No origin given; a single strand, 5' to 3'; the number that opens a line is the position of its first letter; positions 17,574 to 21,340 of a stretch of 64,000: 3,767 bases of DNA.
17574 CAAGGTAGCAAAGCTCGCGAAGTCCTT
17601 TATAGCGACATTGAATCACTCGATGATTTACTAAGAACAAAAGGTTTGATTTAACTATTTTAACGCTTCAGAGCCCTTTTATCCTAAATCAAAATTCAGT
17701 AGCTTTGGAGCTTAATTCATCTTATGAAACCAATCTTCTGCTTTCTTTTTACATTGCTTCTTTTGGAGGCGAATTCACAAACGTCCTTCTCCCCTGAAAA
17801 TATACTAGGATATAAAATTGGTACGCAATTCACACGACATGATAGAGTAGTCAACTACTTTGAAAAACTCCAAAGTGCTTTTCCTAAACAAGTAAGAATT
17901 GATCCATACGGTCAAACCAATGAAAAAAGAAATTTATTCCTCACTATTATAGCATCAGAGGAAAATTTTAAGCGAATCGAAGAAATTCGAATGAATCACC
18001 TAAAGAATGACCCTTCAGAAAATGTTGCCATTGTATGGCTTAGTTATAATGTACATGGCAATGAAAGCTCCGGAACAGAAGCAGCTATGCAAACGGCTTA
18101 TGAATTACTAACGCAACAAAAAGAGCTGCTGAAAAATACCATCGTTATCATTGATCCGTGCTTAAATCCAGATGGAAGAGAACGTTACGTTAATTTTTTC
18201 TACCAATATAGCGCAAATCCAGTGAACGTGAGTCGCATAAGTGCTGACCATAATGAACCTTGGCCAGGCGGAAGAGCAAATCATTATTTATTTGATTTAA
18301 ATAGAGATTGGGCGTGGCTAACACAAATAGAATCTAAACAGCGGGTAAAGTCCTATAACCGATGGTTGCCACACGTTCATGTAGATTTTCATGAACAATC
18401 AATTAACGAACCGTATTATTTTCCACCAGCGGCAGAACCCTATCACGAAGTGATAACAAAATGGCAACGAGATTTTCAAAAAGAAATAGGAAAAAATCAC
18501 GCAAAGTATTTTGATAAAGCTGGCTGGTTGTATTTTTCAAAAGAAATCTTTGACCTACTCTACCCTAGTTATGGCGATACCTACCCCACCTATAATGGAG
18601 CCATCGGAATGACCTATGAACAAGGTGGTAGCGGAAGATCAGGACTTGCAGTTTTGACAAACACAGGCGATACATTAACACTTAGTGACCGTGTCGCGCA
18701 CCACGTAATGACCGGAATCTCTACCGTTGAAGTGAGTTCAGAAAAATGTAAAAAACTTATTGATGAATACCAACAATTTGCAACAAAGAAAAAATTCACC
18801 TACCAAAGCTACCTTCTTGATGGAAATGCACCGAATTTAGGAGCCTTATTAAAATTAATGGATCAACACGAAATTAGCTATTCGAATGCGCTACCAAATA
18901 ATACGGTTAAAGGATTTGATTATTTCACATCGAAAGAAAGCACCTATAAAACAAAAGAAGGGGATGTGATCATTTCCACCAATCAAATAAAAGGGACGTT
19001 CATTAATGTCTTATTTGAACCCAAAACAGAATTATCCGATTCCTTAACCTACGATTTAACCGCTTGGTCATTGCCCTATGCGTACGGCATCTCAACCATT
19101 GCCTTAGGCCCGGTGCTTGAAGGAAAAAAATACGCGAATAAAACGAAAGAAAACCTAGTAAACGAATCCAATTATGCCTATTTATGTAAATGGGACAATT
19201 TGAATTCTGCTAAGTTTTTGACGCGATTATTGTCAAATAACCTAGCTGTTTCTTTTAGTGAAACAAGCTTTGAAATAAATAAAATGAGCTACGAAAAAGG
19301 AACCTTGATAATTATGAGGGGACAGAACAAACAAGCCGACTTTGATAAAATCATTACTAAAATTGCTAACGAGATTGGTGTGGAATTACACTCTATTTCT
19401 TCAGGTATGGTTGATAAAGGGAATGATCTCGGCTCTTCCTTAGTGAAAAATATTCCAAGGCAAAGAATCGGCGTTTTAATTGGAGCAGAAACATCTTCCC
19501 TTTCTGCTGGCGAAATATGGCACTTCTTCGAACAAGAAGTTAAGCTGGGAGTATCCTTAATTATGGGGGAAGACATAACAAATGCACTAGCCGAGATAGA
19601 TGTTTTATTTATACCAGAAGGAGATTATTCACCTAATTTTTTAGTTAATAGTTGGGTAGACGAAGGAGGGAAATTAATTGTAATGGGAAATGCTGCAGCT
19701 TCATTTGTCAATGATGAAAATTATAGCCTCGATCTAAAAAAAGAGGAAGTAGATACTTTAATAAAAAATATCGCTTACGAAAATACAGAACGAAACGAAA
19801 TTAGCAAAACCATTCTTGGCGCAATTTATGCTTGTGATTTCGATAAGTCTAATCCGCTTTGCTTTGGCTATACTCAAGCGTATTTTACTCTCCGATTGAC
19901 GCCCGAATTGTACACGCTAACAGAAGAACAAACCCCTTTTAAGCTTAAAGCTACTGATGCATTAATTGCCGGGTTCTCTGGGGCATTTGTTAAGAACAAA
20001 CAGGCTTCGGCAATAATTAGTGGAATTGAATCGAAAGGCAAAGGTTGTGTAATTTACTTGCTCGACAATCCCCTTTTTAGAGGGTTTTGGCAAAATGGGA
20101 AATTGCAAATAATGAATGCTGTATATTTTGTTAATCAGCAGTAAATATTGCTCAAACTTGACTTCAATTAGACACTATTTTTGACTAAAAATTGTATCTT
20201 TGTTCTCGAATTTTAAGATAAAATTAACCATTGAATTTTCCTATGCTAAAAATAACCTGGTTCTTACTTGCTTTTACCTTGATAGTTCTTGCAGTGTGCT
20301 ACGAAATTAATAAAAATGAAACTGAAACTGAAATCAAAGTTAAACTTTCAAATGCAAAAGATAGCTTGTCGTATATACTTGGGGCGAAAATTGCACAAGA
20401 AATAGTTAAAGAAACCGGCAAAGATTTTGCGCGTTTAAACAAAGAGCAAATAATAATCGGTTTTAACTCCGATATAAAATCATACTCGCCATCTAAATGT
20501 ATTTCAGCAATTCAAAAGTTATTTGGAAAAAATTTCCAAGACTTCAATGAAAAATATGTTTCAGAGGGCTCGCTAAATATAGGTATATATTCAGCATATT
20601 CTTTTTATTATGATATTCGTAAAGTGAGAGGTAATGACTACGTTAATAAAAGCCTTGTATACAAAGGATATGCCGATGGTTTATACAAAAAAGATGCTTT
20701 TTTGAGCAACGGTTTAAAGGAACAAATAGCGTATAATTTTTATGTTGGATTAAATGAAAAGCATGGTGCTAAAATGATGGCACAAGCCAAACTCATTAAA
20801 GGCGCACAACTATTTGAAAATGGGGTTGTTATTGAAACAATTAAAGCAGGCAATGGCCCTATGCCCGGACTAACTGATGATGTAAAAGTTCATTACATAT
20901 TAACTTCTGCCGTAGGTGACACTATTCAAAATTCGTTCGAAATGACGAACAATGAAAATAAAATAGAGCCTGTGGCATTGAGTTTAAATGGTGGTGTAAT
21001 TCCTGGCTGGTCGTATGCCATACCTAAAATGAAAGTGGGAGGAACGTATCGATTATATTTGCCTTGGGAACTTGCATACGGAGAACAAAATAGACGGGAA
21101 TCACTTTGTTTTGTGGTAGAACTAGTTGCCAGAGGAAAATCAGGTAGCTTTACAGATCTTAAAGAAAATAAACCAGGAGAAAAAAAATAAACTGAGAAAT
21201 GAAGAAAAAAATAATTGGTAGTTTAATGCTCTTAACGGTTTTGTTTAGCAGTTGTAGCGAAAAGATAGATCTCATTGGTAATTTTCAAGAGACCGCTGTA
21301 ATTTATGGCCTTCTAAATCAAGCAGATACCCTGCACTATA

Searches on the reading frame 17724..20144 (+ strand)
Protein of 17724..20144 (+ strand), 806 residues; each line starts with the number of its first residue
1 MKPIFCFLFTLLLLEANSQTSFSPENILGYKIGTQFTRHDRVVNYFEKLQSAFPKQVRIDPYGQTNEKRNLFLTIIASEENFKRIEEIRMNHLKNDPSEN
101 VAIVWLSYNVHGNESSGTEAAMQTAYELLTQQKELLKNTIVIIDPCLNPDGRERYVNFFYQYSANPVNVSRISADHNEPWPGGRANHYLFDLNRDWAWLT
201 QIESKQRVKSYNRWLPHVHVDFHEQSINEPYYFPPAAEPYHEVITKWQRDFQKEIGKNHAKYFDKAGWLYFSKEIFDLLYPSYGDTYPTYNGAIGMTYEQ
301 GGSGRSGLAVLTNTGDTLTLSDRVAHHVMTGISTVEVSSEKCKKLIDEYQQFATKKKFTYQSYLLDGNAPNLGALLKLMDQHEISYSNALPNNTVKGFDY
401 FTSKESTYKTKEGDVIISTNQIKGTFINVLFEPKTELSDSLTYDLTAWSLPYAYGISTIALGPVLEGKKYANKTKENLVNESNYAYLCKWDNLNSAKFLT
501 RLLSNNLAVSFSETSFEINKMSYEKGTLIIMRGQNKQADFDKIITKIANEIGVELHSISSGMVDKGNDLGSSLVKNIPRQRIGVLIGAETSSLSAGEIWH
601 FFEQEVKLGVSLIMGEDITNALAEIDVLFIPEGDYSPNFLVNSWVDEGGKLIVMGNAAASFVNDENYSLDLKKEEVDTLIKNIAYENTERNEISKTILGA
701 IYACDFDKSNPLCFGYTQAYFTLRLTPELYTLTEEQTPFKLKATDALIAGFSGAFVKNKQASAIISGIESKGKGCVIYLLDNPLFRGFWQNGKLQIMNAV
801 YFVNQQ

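Call 61: search_protein_families(library=pfam, proteins=[window:17724-20144:+], max_evalue=0.00001)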
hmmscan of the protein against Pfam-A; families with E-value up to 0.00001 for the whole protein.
window:17724-20144:+ (806 aa): 1 family
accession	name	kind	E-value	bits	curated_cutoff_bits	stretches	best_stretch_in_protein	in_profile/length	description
PF00246.29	Peptidase_M14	-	1.6e-17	64.5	21.6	1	43-201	2-140/286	Zinc carboxypeptidase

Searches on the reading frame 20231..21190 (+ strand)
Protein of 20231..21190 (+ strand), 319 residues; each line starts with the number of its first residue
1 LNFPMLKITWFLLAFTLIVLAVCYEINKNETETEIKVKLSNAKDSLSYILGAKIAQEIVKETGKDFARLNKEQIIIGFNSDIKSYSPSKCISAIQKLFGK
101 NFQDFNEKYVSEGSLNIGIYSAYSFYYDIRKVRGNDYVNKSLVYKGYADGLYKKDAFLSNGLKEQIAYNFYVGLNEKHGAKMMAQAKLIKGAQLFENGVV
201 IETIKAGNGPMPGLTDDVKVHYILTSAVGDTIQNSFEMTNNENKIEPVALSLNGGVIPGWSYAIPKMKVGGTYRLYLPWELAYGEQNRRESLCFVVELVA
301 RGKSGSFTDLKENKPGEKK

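Call 61: search_protein_families(library=pfam, proteins=[window:20231-21190:+], max_evalue=0.00001)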
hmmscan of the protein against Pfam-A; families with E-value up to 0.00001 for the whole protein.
window:20231-21190:+ (319 aa): 1 family
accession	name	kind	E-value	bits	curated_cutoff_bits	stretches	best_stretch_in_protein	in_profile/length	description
PF00254.34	FKBP_C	-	1.7e-13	51.2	21.1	1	214-299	7-94/94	FKBP-type peptidyl-prolyl cis-trans isomerase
